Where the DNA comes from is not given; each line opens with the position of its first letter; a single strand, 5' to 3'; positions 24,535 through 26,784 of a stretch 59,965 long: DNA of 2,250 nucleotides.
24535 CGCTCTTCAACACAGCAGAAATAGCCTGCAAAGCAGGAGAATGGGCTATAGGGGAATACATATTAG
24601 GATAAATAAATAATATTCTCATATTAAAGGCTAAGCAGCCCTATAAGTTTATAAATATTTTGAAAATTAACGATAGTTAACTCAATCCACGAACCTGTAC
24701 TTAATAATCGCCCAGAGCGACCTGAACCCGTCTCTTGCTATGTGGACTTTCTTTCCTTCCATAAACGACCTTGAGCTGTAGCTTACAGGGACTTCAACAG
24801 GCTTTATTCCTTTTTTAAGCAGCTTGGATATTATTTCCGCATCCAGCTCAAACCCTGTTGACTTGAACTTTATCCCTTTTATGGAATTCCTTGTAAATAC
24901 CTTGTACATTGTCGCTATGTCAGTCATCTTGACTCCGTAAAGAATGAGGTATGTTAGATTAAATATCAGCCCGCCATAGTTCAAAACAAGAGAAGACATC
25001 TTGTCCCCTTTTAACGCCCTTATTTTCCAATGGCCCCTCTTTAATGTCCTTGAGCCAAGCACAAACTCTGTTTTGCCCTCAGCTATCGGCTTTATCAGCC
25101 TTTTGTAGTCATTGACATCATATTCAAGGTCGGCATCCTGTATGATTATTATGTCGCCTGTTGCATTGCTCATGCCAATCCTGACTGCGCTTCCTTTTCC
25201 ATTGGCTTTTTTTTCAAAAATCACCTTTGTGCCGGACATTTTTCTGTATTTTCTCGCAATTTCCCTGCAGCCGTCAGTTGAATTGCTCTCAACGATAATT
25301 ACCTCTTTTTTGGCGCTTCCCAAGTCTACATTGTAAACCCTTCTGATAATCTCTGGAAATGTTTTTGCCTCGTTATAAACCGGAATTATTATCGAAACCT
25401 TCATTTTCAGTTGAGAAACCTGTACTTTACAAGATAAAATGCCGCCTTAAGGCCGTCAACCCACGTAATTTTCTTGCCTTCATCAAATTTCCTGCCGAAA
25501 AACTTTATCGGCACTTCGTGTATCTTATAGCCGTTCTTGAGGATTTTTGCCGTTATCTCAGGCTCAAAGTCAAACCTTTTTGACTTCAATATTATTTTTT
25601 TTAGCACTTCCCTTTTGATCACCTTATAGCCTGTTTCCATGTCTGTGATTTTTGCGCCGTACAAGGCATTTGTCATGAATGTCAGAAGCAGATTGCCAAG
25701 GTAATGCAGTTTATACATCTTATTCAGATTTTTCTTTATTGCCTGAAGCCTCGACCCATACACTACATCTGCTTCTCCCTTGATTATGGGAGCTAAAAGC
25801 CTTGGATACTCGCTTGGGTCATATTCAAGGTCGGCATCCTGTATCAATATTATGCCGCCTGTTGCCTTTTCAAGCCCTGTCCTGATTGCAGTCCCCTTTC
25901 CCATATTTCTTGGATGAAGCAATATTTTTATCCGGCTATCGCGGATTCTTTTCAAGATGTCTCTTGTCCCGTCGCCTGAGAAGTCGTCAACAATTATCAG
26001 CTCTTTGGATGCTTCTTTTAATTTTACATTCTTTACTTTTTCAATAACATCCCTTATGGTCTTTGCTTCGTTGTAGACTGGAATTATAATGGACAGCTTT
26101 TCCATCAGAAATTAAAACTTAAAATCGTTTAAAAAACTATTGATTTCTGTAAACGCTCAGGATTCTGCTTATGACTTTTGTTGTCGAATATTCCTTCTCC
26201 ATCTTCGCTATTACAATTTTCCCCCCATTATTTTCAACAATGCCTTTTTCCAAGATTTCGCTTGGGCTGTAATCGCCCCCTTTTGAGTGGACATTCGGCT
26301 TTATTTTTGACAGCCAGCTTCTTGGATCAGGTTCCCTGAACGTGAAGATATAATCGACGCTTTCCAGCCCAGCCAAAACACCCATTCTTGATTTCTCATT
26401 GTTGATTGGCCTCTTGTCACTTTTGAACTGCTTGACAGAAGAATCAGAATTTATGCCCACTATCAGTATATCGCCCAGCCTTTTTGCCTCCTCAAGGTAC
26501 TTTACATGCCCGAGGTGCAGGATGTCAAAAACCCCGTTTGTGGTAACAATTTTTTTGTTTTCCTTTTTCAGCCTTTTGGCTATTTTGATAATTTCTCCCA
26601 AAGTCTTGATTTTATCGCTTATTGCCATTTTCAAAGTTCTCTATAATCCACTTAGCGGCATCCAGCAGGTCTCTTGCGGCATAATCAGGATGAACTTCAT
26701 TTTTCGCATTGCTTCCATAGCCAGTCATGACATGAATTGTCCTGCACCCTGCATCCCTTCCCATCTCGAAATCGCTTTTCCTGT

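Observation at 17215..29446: One archaeal operon carries two complete, parallel heptose-activation pathways (GDP-alpha and ADP-beta routes)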

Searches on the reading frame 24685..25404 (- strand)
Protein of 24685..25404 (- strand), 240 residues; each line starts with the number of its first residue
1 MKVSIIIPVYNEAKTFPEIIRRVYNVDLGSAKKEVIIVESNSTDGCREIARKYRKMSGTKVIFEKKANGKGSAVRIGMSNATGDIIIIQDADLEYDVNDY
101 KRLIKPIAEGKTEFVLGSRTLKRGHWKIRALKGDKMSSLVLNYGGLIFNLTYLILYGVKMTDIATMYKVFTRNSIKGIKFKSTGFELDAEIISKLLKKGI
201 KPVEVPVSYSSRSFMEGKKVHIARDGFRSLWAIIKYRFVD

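Call 6: search_protein_families(library=pfam, proteins=[window:24685-25404:-], max_evalue=0.001)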
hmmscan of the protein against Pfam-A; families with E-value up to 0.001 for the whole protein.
window:24685-25404:- (240 aa): 3 families
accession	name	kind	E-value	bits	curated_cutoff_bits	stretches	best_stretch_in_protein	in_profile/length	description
PF00535.33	Glycos_transf_2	-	1.5e-29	103.5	23.3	1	4-132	1-128/168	Glycosyl transferase family 2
PF13641.12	Glyco_tranf_2_3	-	3e-05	24.6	27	1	3-92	3-96/230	Glycosyltransferase like family 2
PF10111.15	Glyco_tranf_2_2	-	0.00036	20.5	27.3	1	4-101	1-100/276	Glycosyltransferase like family 2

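Call 7: search_protein_families(library=ncbifam, proteins=[window:24685-25404:-], max_evalue=0.00001)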
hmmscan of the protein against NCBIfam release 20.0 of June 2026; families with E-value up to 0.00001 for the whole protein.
window:24685-25404:- (240 aa): 16 families
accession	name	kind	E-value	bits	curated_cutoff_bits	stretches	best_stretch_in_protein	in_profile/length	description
TIGR04182.1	glyco_TIGR04182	equivalog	5.8e-37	127.7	325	1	2-235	1-216/293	S-layer glycoprotein N-glycosyltransferase AglJ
NF007986.1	PRK10714.1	equivalog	2.8e-16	59.4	529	1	2-218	7-209/316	undecaprenyl-phosphate 4-deoxy-4-formamido-L-arabinose transferase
NF041391.1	DPhHxTase_Halo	equivalog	7e-14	51.3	375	1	9-213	3-187/213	dolichyl-phosphate hexose transferase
NF007482.0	PRK10073.1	equivalog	1.2e-13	50.8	423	1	2-105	7-108/334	glycosyltransferase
TIGR04283.1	glyco_like_mftF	equivalog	1.8e-13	50.6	182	1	3-107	1-97/221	TIGR04283 family arsenosugar biosynthesis glycosyltransferase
NF010496.0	PRK13915.1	equivalog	1e-12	47.8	262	1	2-115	32-151/307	glucosyl-3-phosphoglycerate synthase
TIGR03937.1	PgaC_IcaA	equivalog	1.1e-11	44.3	422.3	1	2-108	46-151/407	poly-beta-1,6-N-acetyl-D-glucosamine synthase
NF058614.1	PPMAGASynPpgS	equivalog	3.9e-11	42.8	370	1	3-208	2-195/226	polyprenyl-phospho-N-acetylgalactosaminyl synthase PpgS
NF041875.1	EPS_EpsD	equivalog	1.7e-10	40.9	370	1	3-118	1-115/325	exopolysaccharide biosynthesis glycosyltransferase EpsD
TIGR03111.1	glyc2_xrt_Gpos1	hypoth_equivalog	2e-10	40.1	363.95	1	2-105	50-154/439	TIGR03111 family XrtG-associated glycosyltransferase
NF047588.1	GlcsyltransPgfSStrep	equivalog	2.6e-09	36.7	500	1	1-125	1-126/308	glycosyltransferase PgfS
NF047683.1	TeichurnBiosyTuaG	equivalog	5.5e-09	36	400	1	2-115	7-119/252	teichuronic acid biosynthesis protein TuaG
NF053739.1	GlytfEpsEBac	equivalog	9.3e-09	34.6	450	1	2-104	2-101/265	glycosyltransferase EpsE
NF038302.1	EPS_HpsE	equivalog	2.3e-08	33.4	300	1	2-92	2-96/307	hormogonium polysaccharide biosynthesis glycosyltransferase HpsE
TIGR03965.1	mycofact_glyco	equivalog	5.3e-06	25.6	280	1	2-94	75-166/467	mycofactocin biosynthesis glycosyltransferase MftF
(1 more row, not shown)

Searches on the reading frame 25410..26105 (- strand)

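Call 6: search_protein_families(library=pfam, proteins=[window:25410-26105:-], max_evalue=0.001)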
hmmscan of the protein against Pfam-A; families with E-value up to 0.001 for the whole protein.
window:25410-26105:- (232 aa): 3 families
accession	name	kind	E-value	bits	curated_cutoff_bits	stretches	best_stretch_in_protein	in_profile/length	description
PF00535.33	Glycos_transf_2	-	3.9e-38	131.5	23.3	1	5-171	1-167/168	Glycosyl transferase family 2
PF10111.15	Glyco_tranf_2_2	-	5.1e-07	29.9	27.3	1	5-93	1-92/276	Glycosyltransferase like family 2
PF13641.12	Glyco_tranf_2_3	-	0.00015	22.3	27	1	4-114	3-118/230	Glycosyltransferase like family 2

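Call 7: search_protein_families(library=ncbifam, proteins=[window:25410-26105:-], max_evalue=0.00001)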
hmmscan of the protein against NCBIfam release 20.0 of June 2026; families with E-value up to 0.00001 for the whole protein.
window:25410-26105:- (232 aa): 18 families
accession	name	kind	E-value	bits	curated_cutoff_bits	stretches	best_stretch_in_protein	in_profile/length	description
TIGR04182.1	glyco_TIGR04182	equivalog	3e-36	125.3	325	1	4-221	2-210/293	S-layer glycoprotein N-glycosyltransferase AglJ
NF058614.1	PPMAGASynPpgS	equivalog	1.3e-20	73.8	370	1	6-220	4-214/226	polyprenyl-phospho-N-acetylgalactosaminyl synthase PpgS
NF041391.1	DPhHxTase_Halo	equivalog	2e-20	72.7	375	1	10-206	3-187/213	dolichyl-phosphate hexose transferase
NF047588.1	GlcsyltransPgfSStrep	equivalog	1.4e-19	70.4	500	1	3-174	2-170/308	glycosyltransferase PgfS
NF007986.1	PRK10714.1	equivalog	2.2e-19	69.6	529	1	2-211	6-209/316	undecaprenyl-phosphate 4-deoxy-4-formamido-L-arabinose transferase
NF007482.0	PRK10073.1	equivalog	3.3e-16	59.2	423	1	2-115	6-118/334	glycosyltransferase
TIGR03937.1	PgaC_IcaA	equivalog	4.1e-15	55.7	422.3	1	2-96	45-139/407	poly-beta-1,6-N-acetyl-D-glucosamine synthase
NF047683.1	TeichurnBiosyTuaG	equivalog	1.2e-14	54.6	400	1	3-105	7-109/252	teichuronic acid biosynthesis protein TuaG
TIGR04283.1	glyco_like_mftF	equivalog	2.2e-14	53.6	182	1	4-117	1-106/221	TIGR04283 family arsenosugar biosynthesis glycosyltransferase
NF041875.1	EPS_EpsD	equivalog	2.4e-13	50.2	370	1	4-117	1-114/325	exopolysaccharide biosynthesis glycosyltransferase EpsD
NF010496.0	PRK13915.1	equivalog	4e-12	45.8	262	1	2-111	31-146/307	glucosyl-3-phosphoglycerate synthase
TIGR03965.1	mycofact_glyco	equivalog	1.2e-10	40.9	280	1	3-115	75-187/467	mycofactocin biosynthesis glycosyltransferase MftF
NF053739.1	GlytfEpsEBac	equivalog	9e-09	34.7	450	1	3-92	2-92/265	glycosyltransferase EpsE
NF050050.1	ProtGlycPglI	equivalog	1.8e-08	34.1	500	1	1-110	1-111/306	GalNAc(5)-diNAcBac-PP-undecaprenol beta-1,3-glucosyltransferase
TIGR03111.1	glyc2_xrt_Gpos1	hypoth_equivalog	2e-08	33.5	363.95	1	3-93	50-142/439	TIGR03111 family XrtG-associated glycosyltransferase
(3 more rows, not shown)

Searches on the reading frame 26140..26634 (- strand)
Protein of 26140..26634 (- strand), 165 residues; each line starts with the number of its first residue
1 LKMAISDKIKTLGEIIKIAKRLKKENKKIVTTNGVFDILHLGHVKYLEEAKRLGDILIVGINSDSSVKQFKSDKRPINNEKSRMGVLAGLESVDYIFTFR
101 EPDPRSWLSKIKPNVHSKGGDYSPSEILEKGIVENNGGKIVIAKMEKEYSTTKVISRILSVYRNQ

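Call 4: search_protein_families(library=ncbifam, proteins=[window:26140-26634:-], max_evalue=0.00001)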
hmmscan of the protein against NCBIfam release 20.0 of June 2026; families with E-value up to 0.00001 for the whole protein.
window:26140-26634:- (165 aa): 7 families
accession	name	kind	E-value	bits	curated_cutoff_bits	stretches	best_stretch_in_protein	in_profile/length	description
TIGR02199.1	rfaE_dom_II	equivalog_domain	6.4e-55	184.9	181.5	1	18-159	2-143/144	D-glycero-beta-D-manno-heptose 1-phosphate adenylyltransferase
NF008454.0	PRK11316.1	equivalog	1.6e-50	172.1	521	1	12-159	325-472/475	bifunctional D-glycero-beta-D-manno-heptose-7-phosphate kinase/D-glycero-beta-D-manno-heptose 1-phosphate adenylyltransferase HldE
TIGR00125.1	cyt_tran_rel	domain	2.7e-16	59.5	27.7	1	29-92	1-61/65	adenylyltransferase/cytidyltransferase family protein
TIGR01518.1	g3p_cytidyltrns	equivalog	2.8e-10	40.4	165.4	1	30-101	1-70/125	glycerol-3-phosphate cytidylyltransferase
NF001985.0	PRK00777.1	subfamily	1.5e-09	38.1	104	1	29-87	6-62/157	pantetheine-phosphate adenylyltransferase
NF002250.0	PRK01170.1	subfamily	5e-07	29.5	489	1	29-92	2-63/322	bifunctional pantetheine-phosphate adenylyltransferase/NTP phosphatase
NF041124.1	CoaD_Thcocales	equivalog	6.3e-06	26.2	290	1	24-74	2-51/156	phosphopantetheine adenylyltransferase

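Call 5: search_protein_families(library=pfam, proteins=[window:26140-26634:-], max_evalue=0.001)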
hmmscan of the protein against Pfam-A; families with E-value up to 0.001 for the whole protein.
window:26140-26634:- (165 aa): 1 family
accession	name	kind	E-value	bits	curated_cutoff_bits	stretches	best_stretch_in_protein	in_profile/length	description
PF01467.32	CTP_transf_like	-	9.7e-18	65.1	21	1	32-156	2-132/133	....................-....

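Call 34: search_solved_structures(query=window:26140-26634:-, max_evalue=0.00001, show_alignments=2)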
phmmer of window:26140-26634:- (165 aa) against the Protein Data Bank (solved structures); distinct sequences matched with E-value up to 0.00001: 8.
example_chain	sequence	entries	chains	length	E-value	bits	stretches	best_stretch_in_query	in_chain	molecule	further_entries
5x9q_A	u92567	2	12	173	1.1e-31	113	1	28-159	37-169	Putative cytidylyltransferase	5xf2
3elb_A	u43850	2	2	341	9.8e-16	61.2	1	5-88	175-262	Ethanolamine-phosphate cytidylyltransferase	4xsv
3glv_A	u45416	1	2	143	1.1e-15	61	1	31-144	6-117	Lipopolysaccharide core biosynthesis protein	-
4zcp_A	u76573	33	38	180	9.6e-10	41.7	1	22-98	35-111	Cholinephosphate cytidylyltransferase | Choline-phosphate cytidylyltransferase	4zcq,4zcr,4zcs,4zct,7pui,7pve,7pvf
9hsg_A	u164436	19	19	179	1.1e-09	41.6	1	22-98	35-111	choline-phosphate cytidylyltransferase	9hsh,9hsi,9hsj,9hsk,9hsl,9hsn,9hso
9hsm_A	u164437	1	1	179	1.1e-09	41.6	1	22-98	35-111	choline-phosphate cytidylyltransferase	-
1coz_A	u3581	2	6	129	2.4e-09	40.4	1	27-97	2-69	PROTEIN (GLYCEROL-3-PHOSPHATE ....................) | glycerol-3-phosphate cytidylyltransferase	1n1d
2b7l_A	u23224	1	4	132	2.2e-07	34.1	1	28-97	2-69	glycerol-3-phosphate cytidylyltransferase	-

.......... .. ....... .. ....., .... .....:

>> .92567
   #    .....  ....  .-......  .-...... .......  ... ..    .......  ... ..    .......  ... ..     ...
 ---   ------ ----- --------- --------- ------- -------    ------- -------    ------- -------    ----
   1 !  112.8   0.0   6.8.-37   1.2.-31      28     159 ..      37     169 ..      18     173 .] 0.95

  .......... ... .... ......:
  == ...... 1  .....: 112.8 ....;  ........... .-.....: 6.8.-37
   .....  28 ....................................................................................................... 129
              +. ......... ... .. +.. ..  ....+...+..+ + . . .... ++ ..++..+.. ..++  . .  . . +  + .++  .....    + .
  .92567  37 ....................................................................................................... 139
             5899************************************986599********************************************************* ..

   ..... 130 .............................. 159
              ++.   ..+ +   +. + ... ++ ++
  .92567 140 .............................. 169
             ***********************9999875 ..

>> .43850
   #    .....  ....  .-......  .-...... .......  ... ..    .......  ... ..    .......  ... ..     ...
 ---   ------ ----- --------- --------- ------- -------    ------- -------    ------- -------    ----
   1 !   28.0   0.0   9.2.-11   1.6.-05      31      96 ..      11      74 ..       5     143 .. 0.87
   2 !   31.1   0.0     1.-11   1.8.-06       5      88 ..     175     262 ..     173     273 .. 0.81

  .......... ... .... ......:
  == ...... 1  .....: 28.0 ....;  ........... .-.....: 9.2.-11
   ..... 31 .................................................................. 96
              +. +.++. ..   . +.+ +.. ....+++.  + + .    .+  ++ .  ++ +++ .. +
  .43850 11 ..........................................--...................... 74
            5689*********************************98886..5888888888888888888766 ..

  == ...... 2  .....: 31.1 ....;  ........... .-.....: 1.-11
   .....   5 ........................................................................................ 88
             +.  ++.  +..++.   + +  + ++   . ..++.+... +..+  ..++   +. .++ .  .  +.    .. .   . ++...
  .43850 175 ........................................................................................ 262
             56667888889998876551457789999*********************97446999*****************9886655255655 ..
